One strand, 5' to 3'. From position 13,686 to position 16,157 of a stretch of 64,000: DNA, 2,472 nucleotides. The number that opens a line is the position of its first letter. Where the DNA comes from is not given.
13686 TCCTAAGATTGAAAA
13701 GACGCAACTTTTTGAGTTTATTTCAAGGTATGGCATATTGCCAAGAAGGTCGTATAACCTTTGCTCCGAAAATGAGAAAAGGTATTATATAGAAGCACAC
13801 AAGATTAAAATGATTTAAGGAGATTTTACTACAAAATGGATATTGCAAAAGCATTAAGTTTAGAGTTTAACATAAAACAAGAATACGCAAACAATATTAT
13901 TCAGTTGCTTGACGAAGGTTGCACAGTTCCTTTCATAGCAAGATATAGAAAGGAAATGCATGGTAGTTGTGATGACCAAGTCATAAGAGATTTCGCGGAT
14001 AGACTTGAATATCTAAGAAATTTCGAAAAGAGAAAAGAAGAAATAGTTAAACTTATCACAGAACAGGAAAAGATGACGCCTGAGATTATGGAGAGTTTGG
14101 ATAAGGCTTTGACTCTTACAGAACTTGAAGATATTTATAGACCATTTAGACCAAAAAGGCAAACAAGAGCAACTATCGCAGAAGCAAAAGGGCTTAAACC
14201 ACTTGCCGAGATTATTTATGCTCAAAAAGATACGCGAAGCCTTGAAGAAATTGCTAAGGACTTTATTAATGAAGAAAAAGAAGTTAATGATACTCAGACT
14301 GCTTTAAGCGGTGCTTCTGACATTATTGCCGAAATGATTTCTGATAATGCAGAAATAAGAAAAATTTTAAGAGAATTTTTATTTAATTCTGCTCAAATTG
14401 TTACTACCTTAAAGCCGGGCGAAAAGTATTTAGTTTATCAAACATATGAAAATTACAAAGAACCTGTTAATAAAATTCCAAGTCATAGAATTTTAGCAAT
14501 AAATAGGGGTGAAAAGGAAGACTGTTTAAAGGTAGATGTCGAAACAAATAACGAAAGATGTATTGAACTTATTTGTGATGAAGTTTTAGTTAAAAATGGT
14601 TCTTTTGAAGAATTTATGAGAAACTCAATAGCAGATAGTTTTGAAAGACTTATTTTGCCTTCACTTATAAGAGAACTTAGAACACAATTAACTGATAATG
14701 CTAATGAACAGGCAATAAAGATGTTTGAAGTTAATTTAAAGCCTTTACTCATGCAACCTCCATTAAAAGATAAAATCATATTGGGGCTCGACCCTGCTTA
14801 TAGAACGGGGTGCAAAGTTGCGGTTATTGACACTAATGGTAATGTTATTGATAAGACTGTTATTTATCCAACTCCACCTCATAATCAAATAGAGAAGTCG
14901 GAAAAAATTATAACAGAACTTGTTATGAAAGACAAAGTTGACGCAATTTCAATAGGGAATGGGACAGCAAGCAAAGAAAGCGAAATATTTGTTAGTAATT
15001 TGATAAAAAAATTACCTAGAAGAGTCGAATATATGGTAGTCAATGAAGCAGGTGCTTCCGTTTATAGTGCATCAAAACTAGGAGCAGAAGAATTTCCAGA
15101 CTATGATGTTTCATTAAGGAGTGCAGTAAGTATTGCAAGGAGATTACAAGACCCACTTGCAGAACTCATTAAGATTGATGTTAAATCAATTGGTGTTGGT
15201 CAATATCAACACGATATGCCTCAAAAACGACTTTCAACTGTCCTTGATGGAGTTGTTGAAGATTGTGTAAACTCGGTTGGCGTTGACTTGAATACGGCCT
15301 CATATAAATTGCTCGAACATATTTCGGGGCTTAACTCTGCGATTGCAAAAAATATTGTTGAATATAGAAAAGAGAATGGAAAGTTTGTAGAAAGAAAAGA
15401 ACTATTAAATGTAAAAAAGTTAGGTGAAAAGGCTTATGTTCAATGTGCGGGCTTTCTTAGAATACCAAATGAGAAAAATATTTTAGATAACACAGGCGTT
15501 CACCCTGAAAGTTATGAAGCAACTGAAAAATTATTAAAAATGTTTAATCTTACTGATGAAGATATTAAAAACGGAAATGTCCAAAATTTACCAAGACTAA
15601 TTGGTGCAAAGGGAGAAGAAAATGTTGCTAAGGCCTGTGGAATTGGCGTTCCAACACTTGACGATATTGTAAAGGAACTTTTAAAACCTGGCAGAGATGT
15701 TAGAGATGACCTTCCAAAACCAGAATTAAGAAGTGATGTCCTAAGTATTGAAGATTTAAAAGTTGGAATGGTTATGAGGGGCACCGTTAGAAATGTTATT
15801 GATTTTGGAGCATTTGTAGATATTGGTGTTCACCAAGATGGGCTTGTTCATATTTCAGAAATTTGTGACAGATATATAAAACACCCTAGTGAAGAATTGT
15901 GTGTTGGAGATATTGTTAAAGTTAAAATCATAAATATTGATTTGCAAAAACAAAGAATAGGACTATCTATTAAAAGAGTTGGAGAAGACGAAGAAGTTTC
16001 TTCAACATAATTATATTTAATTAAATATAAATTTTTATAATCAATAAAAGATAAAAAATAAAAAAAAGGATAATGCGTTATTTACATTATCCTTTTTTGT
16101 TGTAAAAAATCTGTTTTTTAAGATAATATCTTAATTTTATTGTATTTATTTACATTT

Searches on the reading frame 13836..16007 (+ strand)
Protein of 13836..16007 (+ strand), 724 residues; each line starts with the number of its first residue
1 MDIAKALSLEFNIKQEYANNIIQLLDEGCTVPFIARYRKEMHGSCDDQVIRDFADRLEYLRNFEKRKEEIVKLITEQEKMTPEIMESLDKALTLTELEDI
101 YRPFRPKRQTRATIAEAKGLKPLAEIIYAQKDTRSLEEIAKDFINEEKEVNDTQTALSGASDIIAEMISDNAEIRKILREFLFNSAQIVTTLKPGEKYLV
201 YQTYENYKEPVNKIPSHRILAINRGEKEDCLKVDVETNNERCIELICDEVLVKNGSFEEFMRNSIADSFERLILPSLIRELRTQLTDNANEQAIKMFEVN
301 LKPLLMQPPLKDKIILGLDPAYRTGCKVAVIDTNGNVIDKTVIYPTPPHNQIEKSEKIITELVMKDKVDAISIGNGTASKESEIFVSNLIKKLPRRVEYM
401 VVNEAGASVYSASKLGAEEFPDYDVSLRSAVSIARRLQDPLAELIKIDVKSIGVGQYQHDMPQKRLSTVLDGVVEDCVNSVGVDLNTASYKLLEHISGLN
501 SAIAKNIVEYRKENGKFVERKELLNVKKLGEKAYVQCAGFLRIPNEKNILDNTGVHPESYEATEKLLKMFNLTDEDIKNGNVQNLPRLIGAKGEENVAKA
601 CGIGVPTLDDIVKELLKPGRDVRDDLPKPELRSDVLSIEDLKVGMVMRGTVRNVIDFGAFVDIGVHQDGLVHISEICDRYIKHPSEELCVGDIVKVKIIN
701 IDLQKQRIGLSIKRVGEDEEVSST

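Call 6: search_protein_families(library=pfam, proteins=[window:13836-16007:+], max_evalue=0.01)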
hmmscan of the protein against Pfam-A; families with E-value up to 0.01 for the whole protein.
window:13836-16007:+ (724 aa): 9 families
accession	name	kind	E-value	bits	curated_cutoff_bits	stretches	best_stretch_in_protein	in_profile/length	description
PF16921.10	Tex_YqgF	-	5.3e-54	182.4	27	1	313-438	1-126/126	Tex protein YqgF-like domain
PF22706.1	Tex_central_region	-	2.2e-31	109.7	27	1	134-297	4-178/178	Tex central region-like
PF12836.13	HHH_3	-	9.9e-29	99.7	27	1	478-542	1-65/65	Helix-hairpin-helix motif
PF09371.15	Tex_N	-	1.6e-28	98.7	32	1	1-74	1-74/75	Tex-like protein N-terminal domain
PF00575.29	S1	-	8.8e-19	68.1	22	1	641-713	2-74/74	S1 RNA binding domain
PF17674.7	HHH_9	-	3.9e-18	66.5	23.1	1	548-623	1-70/70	HHH domain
PF14635.12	HHH_7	-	1.4e-10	41.9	27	1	448-544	2-104/104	Helix-hairpin-helix motif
PF23459.1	S1_RRP5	-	2.7e-10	41.1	27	1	641-711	1-71/72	RRP5 S1 domain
PF14639.11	YqgF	-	3.1e-09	37.2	35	1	329-445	24-147/150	Holliday-junction resolvase-like of SPT6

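Call 17: find_related_loci(query=window:13836-16007:+, collection=genome_contigs, flank=10000)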
Query window:13836-16007:+ (724 aa) in genome_contigs; peptide patterns used: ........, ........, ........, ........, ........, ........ (x = any residue, [..] = any of these).
600 stretches matched a pattern (row limit reached: there are more); 594 encode a relative of the query (tblastn E <= 1e-3); the best 80 are kept; 80 distinct loci.
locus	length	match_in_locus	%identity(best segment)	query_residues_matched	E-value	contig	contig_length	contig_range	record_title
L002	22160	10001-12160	87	1-720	0e+0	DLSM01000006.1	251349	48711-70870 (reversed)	MAG TPA_asm: Christensenella sp. UBA7862 UBA7862_contig_34, whole genome shotgun sequence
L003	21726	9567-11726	87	1-720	0e+0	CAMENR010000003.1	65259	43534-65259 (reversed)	MAG: uncultured Clostridia bacterium isolate SRR11489746_bin.94_metaWRAP_v1.3_MAG genome assembly, contig: ERZ11466724.4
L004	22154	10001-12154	86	1-718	0e+0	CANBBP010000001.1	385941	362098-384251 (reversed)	MAG TPA_asm: uncultured Clostridia bacterium isolate SRR15322613_bin.3_metawrap_v1.3_MAG genome assembly, contig: NODE.1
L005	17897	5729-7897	86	1-724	0e+0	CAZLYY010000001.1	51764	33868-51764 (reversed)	MAG TPA_asm: uncultured Christensenella sp. isolate binchicken_co354_253 genome assembly, contig: NODE_457_length_51764_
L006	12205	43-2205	86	1-721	0e+0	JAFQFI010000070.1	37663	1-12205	MAG: Clostridia bacterium isolate RGIG1768 Goat_Cecum-4__c760514, whole genome shotgun sequence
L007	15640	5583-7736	87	1-718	0e+0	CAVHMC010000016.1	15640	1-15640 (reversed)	Oscillospiraceae bacterium isolate H07682-L1_cleanbin_000041 genome assembly, contig: Spades_H07682-L1_contig_2936, whol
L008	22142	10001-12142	83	1-714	0e+0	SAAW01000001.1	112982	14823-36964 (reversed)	MAG: Clostridia bacterium isolate INTA.CYC.065 contig-100_78, whole genome shotgun sequence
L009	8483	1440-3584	79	1-714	0e+0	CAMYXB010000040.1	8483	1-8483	MAG TPA_asm: uncultured Clostridia bacterium isolate SRR10912534_bin.67_metaWRAP_v1.3_MAG genome assembly, contig: ERZ14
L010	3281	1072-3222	74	1-713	0e+0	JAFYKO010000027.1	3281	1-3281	MAG: Clostridia bacterium isolate RGIG7175 Water_buffalos_Cecum-1__c207854, whole genome shotgun sequence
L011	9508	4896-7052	72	1-718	0e+0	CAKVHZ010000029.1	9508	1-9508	MAG: uncultured Clostridia bacterium isolate REFINED_METABAT215_TOP10_CONTIGS_1500_ASSEMBLY_K77_MERGED__Hadza_MoBio_hadz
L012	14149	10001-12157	72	1-714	0e+0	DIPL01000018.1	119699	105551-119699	MAG TPA_asm: Christensenella sp. UBA5489 UBA5489_contig_161, whole genome shotgun sequence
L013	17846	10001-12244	65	1-720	0e+0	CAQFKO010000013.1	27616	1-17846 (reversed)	MAG TPA_asm: uncultured Eubacteriales bacterium isolate MGBC150436 genome assembly, contig: MGBC150436.13, whole genome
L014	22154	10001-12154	66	1-717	0e+0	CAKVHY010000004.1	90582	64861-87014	MAG: uncultured Clostridia bacterium isolate REFINED_METABAT215_TOP10_CONTIGS_1500_ASSEMBLY_K77_MERGED__Hadza_MoBio_hadz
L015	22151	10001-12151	66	1-715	0e+0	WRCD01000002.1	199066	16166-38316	MAG: Bacillota bacterium isolate Lab288P3bin111 Ga0123353_10000015, whole genome shotgun sequence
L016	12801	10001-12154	66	1-720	0e+0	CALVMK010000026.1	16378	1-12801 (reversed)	MAG: uncultured Clostridia bacterium isolate E13__bin66 genome assembly, contig: E13__k127_730252, whole genome shotgun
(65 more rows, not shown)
